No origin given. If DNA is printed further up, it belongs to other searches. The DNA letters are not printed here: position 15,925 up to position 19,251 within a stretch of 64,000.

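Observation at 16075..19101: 1008-aa orphan protein next to the Type III RM system, with a possible degenerate primase-polymerase N-terminus, a Cys cluster and a wHTH tail.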

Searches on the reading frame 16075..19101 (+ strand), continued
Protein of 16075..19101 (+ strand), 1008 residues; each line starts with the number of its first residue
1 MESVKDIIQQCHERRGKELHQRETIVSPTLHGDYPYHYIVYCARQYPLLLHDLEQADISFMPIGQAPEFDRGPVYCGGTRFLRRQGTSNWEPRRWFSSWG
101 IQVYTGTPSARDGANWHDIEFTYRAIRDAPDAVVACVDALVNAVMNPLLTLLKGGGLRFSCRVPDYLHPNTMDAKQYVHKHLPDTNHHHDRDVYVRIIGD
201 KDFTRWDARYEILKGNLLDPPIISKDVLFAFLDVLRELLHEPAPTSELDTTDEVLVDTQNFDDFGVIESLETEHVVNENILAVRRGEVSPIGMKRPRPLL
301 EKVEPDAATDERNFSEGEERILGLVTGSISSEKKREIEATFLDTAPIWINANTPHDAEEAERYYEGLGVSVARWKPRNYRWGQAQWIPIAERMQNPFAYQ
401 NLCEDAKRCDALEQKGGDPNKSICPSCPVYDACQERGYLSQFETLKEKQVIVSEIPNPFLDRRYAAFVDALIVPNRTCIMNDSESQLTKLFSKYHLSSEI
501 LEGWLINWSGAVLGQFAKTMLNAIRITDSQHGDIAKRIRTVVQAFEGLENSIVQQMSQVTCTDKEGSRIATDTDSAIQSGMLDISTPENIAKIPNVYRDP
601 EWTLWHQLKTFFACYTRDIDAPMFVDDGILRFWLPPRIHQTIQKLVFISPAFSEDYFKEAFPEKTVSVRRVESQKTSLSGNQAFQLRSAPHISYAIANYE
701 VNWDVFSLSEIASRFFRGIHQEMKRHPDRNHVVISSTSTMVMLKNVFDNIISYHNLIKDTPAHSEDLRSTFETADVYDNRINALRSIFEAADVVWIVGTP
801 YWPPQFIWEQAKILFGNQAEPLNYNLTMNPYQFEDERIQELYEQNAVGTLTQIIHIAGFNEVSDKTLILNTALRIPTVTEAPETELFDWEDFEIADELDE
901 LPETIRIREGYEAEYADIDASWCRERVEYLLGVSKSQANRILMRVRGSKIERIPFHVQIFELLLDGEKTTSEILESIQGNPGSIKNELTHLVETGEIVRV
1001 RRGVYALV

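Call 93: find_encoding_contigs(protein=P0300, flank=10000, max_places=3)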
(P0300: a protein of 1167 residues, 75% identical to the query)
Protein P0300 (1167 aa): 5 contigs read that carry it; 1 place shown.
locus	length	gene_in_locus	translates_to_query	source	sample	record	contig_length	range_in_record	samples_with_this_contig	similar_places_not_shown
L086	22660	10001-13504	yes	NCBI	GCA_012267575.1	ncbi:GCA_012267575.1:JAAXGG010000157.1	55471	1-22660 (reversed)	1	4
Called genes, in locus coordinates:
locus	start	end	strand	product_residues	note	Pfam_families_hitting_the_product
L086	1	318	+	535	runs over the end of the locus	PF00496:SBP_bac_5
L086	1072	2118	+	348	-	PF08240:ADH_N, PF16912:Glu_dehyd_C (weak), PF00107:ADH_zinc_N, PF13602:ADH_zinc_N_2 (weak)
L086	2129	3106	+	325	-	PF01073:3Beta_HSD, PF01370:Epimerase, PF02719:Polysacc_synt_2, PF04321:RmlD_sub_bind, PF07993:NAD_binding_4 (faint), PF13460:NAD_binding_10 (weak), PF16363:GDP_Man_Dehyd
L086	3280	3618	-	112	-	-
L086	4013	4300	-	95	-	-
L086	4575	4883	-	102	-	-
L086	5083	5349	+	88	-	-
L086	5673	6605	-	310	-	PF01734:Patatin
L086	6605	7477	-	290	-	PF26305:CD_NTase_C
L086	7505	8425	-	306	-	PF02899:Phage_int_SAM_1 (faint), PF00589:Phage_integrase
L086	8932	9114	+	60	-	-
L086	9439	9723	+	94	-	-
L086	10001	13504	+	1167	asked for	-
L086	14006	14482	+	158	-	PF12760:Zn_ribbon_IS1595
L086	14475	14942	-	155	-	-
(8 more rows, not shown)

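Call 94: find_encoding_contigs(protein=P0308, flank=10000, max_places=2)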
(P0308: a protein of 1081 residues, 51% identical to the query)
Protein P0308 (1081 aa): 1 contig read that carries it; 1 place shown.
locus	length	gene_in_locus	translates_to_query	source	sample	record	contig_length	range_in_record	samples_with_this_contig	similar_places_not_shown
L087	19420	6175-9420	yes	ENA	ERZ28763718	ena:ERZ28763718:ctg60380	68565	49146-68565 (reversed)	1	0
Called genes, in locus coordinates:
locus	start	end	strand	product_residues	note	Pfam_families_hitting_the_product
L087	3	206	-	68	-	?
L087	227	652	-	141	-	-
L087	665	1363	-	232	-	PF00717:Peptidase_S24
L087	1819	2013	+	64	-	-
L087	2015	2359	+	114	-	-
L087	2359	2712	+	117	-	-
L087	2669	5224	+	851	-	-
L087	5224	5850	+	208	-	-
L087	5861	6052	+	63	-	-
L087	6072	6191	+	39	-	-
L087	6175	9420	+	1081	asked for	PF08800:BT4734-like_N, PF08707:PriCT_2, PF13338:AbiEi_4 (weak)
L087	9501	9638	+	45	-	-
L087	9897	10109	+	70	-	-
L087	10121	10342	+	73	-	-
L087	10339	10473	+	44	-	-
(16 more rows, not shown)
